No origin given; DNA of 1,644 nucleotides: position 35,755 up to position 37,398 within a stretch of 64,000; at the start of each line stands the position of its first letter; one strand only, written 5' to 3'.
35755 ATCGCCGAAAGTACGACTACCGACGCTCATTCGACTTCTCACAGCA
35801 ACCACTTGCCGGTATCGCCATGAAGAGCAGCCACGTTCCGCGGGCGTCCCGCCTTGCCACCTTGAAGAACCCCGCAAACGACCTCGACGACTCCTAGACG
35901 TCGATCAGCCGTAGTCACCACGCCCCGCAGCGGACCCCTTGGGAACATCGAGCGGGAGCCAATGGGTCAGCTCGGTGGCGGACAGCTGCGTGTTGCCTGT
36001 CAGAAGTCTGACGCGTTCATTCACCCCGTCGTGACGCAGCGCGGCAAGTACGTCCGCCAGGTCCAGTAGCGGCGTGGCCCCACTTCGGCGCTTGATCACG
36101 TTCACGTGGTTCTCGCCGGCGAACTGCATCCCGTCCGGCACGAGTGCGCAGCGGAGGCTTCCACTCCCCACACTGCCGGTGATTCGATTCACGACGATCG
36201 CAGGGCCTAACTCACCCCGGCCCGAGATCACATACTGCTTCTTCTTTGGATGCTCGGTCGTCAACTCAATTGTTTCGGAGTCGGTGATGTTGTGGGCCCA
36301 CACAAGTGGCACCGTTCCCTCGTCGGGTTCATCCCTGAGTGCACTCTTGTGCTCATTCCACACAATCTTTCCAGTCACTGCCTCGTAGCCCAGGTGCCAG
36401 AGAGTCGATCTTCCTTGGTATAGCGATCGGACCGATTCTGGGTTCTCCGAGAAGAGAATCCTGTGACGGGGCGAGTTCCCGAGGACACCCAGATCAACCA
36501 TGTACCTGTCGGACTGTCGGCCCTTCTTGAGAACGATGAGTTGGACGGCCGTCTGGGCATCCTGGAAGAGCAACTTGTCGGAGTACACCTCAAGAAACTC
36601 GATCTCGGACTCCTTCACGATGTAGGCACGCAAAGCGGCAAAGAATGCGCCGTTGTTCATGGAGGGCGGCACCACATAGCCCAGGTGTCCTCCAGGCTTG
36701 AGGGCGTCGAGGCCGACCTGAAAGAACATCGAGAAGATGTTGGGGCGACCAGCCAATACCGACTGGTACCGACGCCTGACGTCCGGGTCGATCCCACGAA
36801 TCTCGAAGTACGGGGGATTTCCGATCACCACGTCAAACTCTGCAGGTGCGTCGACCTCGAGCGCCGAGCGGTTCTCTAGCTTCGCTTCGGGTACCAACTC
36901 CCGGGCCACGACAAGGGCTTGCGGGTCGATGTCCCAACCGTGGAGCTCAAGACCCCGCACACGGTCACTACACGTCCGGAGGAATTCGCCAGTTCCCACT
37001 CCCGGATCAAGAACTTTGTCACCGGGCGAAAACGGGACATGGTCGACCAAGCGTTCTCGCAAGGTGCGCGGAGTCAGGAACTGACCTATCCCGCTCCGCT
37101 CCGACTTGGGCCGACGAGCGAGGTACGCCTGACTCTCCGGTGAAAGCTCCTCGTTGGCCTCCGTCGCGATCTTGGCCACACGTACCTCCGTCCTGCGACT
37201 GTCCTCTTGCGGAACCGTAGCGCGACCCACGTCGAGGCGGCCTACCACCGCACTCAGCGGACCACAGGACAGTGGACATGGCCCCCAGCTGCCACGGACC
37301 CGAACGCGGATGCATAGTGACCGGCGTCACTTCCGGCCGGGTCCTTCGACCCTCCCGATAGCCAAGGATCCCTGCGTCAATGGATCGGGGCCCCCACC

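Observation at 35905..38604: Orphan TaqI-like N6-adenine DNA methyltransferase in a low-GC islet abutting tRNA-Thr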

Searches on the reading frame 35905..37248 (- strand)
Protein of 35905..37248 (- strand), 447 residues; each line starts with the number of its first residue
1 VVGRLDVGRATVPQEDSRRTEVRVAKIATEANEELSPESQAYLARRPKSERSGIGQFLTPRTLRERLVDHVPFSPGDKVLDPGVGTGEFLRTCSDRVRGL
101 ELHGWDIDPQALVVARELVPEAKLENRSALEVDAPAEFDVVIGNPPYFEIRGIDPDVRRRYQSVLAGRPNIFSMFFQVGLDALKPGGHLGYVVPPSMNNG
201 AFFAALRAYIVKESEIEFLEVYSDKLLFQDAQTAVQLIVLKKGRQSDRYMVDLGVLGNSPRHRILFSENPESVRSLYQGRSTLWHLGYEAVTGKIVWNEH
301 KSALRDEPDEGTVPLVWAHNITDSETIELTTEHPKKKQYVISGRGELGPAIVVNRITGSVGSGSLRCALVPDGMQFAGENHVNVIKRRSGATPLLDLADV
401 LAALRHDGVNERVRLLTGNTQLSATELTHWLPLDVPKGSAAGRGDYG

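Call 4: search_protein_families(library=pfam, proteins=[window:35905-37248:-], max_evalue=0.01)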
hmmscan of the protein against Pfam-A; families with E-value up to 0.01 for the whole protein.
window:35905-37248:- (447 aa): 8 families
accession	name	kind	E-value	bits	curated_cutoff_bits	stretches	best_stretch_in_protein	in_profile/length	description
PF07669.17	Eco57I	-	4.1e-16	60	25.3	1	128-222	63-165/171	Eco57I restriction-modification methylase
PF02384.22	N6_Mtase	-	1.2e-13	51.5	20.4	1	49-258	20-251/311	N-6 DNA Methylase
PF05175.20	MTS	-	9.9e-07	29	23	1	67-157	23-118/170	Methyltransferase small domain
PF13649.12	Methyltransf_25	-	1.7e-06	29.1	27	1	79-143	1-70/97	Methyltransferase domain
PF08242.18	Methyltransf_12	-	2e-06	28.9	30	1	80-142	1-70/98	Methyltransferase domain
PF13847.12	Methyltransf_31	-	0.00019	21.6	27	1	75-142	3-79/145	Methyltransferase domain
PF08241.18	Methyltransf_11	-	0.0023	19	21.2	1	80-142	1-65/95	Methyltransferase domain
PF06325.19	PrmA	-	0.0087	16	22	0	74-144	160-233/296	Ribosomal protein L11 methyltransferase (PrmA)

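Call 5: search_protein_families(library=ncbifam, proteins=[window:35905-37248:-], max_evalue=0.01)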
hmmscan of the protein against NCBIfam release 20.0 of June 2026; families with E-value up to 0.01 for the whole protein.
window:35905-37248:- (447 aa): 16 families
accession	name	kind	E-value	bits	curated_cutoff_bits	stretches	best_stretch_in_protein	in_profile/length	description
TIGR02987.1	met_A_Alw26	exception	4e-10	39.1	353.5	2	156-245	162-250/523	Alw26I/Eco31I/Esp3I family type II restriction adenine-specific DNA-methyltransferase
TIGR03534.1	RF_mod_PrmC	equivalog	2.2e-08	33.9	199.1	1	60-158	69-180/253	peptide chain release factor N(5)-glutamine methyltransferase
NF043040.1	corrin_prot_MT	hypoth_equivalog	6.1e-08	32.4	180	1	62-137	29-110/216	corrinoid protein-associated methyltransferase CpaM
NF047738.1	antiphage_MADS2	equivalog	1.1e-07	30.5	720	1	51-97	307-353/654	methylation-associated defense system DNA methyltransferase MAD2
NF033452.1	BREX_1_MTaseX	exception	3.8e-06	25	500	1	137-239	507-613/1210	BREX-1 system adenine-specific DNA-methyltransferase PglX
TIGR00536.1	hemK_fam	subfamily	1.2e-05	24.5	115.5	1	75-149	114-194/286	HemK family protein methyltransferase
NF045667.1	MTase_DVU1556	equivalog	0.00016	21.2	155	1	63-141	10-88/213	DVU_1556 family methyltransferase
TIGR00755.1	ksgA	equivalog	0.0002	20.8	171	1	55-147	8-104/256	16S rRNA (adenine(1518)-N(6)/adenine(1519)-N(6))-dimethyltransferase RsmA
NF011529.0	PRK14968.1-3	equivalog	0.00023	20.7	162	1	68-189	27-152/198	putative methyltransferase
NF011530.0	PRK14968.1-4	equivalog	0.00023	20.5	243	1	74-150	38-112/202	putative methyltransferase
TIGR03533.1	L3_gln_methyl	equivalog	0.00067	19.1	229.7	1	65-150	111-202/284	50S ribosomal protein L3 N(5)-glutamine methyltransferase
TIGR00537.1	hemK_rel_arch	hypoth_equivalog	0.00072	19.3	87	1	76-152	20-97/179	HemK2/MTQ2 family protein methyltransferase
NF033455.1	BREX_6_MTaseX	exception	0.00081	17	900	0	136-222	553-638/1319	BREX-6 system adenine-specific DNA-methyltransferase PglX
NF011527.0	PRK14968.1-1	equivalog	0.0036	17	242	1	71-148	32-104/192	putative methyltransferase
NF000499.2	Erm23S_rRNA_broad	equivalog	0.0065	15.9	212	1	57-147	5-96/244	23S ribosomal RNA methyltransferase Erm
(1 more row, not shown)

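Call 6: search_protein_families(library=padloc, proteins=[window:35905-37248:-], max_evalue=0.01)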
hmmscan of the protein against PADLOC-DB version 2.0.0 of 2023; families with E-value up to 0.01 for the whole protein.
window:35905-37248:- (447 aa): 45 families (the best 25 are shown)
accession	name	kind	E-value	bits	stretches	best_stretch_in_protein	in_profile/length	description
PDLC03338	MTase_II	-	4.2e-44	149.3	2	39-253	114-361/604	Type II methyltransferase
PDLC03227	MTase_II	-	9.2e-31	105.3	1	41-428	14-452/494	Type II methyltransferase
PDLC03258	MTase_II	-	2.7e-27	93.9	1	41-424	9-358/366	Type II methyltransferase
PDLC04134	mad2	-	3.3e-26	90.2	1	40-266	256-456/492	mads_2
PDLC03719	oMTase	-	6e-24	82.8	1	48-245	19-215/387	orphan methyltransferase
PDLC03335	MTase_II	-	2.1e-17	61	1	59-246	84-308/607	Type II methyltransferase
PDLC03293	MTase_II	-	3.3e-16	57.1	1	50-270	12-234/427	Type II methyltransferase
PDLC03267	MTase_II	-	2.1e-15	54.6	1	55-246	14-221/539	Type II methyltransferase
PDLC03347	MTase_II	-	1.3e-14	51.8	1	65-242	23-202/488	Type II methyltransferase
PDLC03248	MTase_II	-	1.7e-14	51.5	1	48-247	3-202/521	Type II methyltransferase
PDLC03282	MTase_II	-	9.1e-12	43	1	54-246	13-190/386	Type II methyltransferase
PDLC03612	REase_MTase_IIG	-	1.9e-11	40.9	1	138-246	807-918/1247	Type IIG restriction enzyme-methyltransferase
PDLC03356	MTase_II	-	2.7e-11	41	1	39-273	95-335/545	Type II methyltransferase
PDLC03021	MTase_I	-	4.1e-11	40.4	2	53-98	162-207/491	Type I methyltransferase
PDLC03348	MTase_II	-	6.4e-11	39.5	1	134-242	343-453/727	Type II methyltransferase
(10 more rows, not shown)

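Call 7: find_homologous_proteins(query=window:35905-37248:-)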
Query window:35905-37248:- (447 aa): 1198 proteins with E <= 0.001 among 8000 candidates; the best 120 are listed.
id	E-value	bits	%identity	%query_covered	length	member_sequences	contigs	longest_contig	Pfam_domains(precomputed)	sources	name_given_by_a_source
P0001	4.3e-283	957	100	95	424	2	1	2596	PF05175.21,PF02384.23,PF13649.13,PF07669.18,PF08242.19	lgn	-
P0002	1.1e-200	686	73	93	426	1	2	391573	PF05175.21,PF02384.23,PF13649.13,PF07669.18,PF08242.19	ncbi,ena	-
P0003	7.5e-177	607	67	89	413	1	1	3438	PF05175.21,PF02384.23,PF13649.13,PF07669.18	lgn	-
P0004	2.6e-173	595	64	91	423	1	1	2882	PF05175.21,PF02384.23,PF13649.13,PF07669.18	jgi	-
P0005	9.4e-171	587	63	93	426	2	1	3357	PF05175.21,PF02384.23,PF13649.13,PF07669.18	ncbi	-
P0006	2.8e-161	556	61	91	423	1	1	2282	PF13847.13,PF05175.21,PF02384.23,PF07669.18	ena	-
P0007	2.5e-160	553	60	90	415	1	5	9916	PF13847.13,PF05175.21,PF02384.23,PF07669.18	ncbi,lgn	-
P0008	3.0e-160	552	58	95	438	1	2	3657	PF13847.13,PF05175.21,PF02384.23,PF07669.18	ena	-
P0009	7.5e-160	551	58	92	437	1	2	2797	PF13847.13,PF05175.21,PF02384.23,PF07669.18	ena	-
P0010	2.2e-158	546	58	91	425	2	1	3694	PF13847.13,PF05175.21,PF02384.23,PF13649.13,PF07669.18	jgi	jgi:adenine-specific DNA-methyltransferase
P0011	5.3e-158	545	60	91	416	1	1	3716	PF05175.21,PF02384.23,PF07669.18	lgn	-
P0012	4.3e-157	542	59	91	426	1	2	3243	PF13847.13,PF05175.21,PF02384.23,PF13649.13,PF07669.18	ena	-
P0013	4.6e-157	542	60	90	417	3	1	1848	PF05175.21,PF02384.23,PF13649.13,PF07669.18,PF08241.19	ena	-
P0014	5.3e-157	542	58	91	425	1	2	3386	PF05175.21,PF02384.23,PF07669.18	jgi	-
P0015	9.8e-157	541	59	91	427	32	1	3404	PF05175.21,PF02384.23,PF07669.18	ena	-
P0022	4.2e-155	535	59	90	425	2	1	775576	PF05175.21,PF02384.23,PF07669.18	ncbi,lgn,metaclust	metaclust:status=active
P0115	9.5e-125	435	52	90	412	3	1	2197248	PF05175.21,PF02384.23,PF07669.18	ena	-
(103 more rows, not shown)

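Call 9: find_encoding_contigs(protein=P0002, flank=8000, max_places=3)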
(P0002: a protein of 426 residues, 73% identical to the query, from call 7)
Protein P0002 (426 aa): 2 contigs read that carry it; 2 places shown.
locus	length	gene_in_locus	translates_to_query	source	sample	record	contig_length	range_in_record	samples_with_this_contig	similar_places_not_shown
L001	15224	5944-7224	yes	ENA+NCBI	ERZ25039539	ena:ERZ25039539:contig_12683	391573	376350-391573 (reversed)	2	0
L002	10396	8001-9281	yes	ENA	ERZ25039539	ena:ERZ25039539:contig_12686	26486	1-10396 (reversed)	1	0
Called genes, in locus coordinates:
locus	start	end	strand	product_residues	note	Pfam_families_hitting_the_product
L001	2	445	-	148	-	?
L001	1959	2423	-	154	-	-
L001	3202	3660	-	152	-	PF10722:YbjN, PF22551:TY-Chap1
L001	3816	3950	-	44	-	-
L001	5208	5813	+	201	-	-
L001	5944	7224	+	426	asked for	PF02384:N6_Mtase, PF05175:MTS (weak), PF08242:Methyltransf_12 (faint), PF13649:Methyltransf_25 (weak), PF07669:Eco57I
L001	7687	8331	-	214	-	-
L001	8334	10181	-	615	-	PF02867:Ribonuc_red_lgC, PF12637:TSCPD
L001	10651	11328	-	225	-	PF08471:Ribonuc_red_2_N, PF02867:Ribonuc_red_lgC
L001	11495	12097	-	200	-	PF22811:Zn_ribbon_NrdR, PF03477:ATP-cone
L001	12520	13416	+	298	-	PF18741:MTES_1575 (weak), PF04480:DUF559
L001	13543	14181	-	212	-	PF00378:ECH_1, PF16113:ECH_2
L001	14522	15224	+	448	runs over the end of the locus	PF01551:Peptidase_M23, PF00041:fn3, PF25059:FN3_DSCAM-DSCAML_C (faint), PF00041:fn3 (weak)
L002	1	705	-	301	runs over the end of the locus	PF13482:RNase_H_2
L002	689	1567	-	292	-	-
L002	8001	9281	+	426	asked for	PF02384:N6_Mtase, PF05175:MTS (weak), PF08242:Methyltransf_12 (faint), PF13649:Methyltransf_25 (weak), PF07669:Eco57I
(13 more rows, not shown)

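Call 10: find_encoding_contigs(protein=P0022, flank=8000, max_places=3)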
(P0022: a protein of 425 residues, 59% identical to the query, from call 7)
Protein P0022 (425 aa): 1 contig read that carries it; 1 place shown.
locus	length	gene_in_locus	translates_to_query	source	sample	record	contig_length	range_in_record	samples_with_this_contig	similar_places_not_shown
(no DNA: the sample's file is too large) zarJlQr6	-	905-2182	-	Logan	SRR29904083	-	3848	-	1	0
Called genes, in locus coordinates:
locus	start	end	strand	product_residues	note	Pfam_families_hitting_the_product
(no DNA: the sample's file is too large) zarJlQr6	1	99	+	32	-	?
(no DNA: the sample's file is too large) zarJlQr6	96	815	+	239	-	PF22553:TY-Chap2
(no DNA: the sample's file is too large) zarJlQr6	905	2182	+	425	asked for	PF02384:N6_Mtase, PF05175:MTS (weak), PF07669:Eco57I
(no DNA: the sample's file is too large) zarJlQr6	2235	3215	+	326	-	-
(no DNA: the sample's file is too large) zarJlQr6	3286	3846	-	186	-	?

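Call 11: find_encoding_contigs(protein=P0115, flank=8000, max_places=3)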
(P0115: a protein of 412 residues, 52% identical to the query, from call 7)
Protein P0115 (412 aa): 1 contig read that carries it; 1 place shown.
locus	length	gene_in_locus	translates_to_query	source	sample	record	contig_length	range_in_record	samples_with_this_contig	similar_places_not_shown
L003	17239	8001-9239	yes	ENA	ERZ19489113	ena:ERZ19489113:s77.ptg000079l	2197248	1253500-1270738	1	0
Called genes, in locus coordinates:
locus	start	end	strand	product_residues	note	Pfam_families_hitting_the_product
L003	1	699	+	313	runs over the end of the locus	PF00355:Rieske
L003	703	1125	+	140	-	-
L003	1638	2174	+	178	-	PF13442:Cytochrome_CBB3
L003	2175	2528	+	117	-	-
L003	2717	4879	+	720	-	PF00176:SNF2-rel_dom, PF00271:Helicase_C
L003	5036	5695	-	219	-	PF06971:Put_DNA-bind_N, PF02629:CoA_binding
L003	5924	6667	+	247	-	-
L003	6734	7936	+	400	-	PF01960:ArgJ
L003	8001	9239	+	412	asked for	PF02384:N6_Mtase, PF05175:MTS (weak), PF07669:Eco57I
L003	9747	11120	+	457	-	-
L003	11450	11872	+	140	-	PF00507:Oxidored_q4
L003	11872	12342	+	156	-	PF01058:Oxidored_q6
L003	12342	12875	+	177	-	PF00329:Complex1_30kDa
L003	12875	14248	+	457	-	PF00346:Complex1_49kDa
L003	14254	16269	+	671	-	PF01257:2Fe-2S_thioredx, PF01512:Complex1_51K, PF10531:SLBB (weak), PF22461:SLBB_2 (weak), PF10589:NADH_4Fe-4S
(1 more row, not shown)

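Call 12: search_solved_structures(query=window:35905-37179:-, max_evalue=0.01, show_alignments=2)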
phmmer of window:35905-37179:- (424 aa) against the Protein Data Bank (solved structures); distinct sequences matched with E-value up to 0.01: 14.
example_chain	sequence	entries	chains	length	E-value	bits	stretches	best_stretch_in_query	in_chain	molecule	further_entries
1aqj_A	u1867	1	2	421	1.1e-10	44.6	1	28-226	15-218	ADENINE-N6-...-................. TAQI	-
1aqi_A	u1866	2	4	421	1.1e-10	44.5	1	28-226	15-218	ADENINE-N6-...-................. TAQI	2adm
2ibs_A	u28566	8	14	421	4.7e-10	42.4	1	28-226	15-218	Modification methylase TaqI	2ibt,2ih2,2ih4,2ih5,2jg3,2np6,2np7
1g38_A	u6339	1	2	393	1.2e-09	41.2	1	45-227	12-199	MODIFICATION METHYLASE TAQI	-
2okc_A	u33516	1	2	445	5.2e-08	35.7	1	19-173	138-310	Type I restriction enzyme StySJI M protein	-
2f8l_A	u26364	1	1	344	3.3e-06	29.8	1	54-220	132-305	hypothetical protein lmo1582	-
7vru_A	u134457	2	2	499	1.3e-05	27.8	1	7-221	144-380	Site-specific DNA-methyltransferase (adenine-specific)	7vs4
7qw5_A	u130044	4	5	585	0.00088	21.8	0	31-206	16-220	Modification methylase BseCI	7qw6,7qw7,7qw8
8w0p_A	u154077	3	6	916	0.002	20.6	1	111-195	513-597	RM.BsaXI | site-specific DNA-methyltransferase (adenine-specific)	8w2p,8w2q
2y7c_B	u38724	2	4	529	0.0023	20.4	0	18-76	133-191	TYPE I RESTRICTION ENZYME ECOKI M PROTEIN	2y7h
2ar0_A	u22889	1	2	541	0.0024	20.3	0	18-76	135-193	Type I restriction enzyme EcoKI M protein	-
8cxz_A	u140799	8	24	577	0.0041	19.6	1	113-226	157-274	Site-specific DNA-methyltransferase (adenine-specific)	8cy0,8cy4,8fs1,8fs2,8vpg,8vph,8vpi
7lni_A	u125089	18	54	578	0.0042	19.6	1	113-226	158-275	Site-specific DNA-methyltransferase (adenine-specific)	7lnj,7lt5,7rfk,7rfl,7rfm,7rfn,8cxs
1ufk_A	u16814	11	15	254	0.0095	18.4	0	30-121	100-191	TT0836 protein | Ribosomal protein L11 methyltransferase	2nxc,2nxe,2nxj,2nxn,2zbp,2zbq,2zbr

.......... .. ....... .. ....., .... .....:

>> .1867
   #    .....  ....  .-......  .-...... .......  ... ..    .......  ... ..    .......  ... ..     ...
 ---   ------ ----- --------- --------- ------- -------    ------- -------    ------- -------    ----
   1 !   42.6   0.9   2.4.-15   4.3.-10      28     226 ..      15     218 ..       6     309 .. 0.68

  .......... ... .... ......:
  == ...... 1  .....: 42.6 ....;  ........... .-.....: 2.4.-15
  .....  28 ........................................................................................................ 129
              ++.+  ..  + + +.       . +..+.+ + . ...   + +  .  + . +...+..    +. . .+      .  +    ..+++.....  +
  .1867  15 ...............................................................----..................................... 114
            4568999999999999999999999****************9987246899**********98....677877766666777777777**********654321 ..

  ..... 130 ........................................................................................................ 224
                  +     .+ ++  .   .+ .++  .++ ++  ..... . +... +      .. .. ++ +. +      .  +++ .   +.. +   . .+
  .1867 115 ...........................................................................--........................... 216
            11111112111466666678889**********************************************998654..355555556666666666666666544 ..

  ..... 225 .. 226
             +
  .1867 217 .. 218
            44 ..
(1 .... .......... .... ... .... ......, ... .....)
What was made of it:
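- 36808..36819 (-): Motif IV, catalytic NPPY (residues 121-124). The motif aligns with the NPPY of M.TaqI (call 12).
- The best PDB sequence hit is M.TaqI, 1e-10 (call 12).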
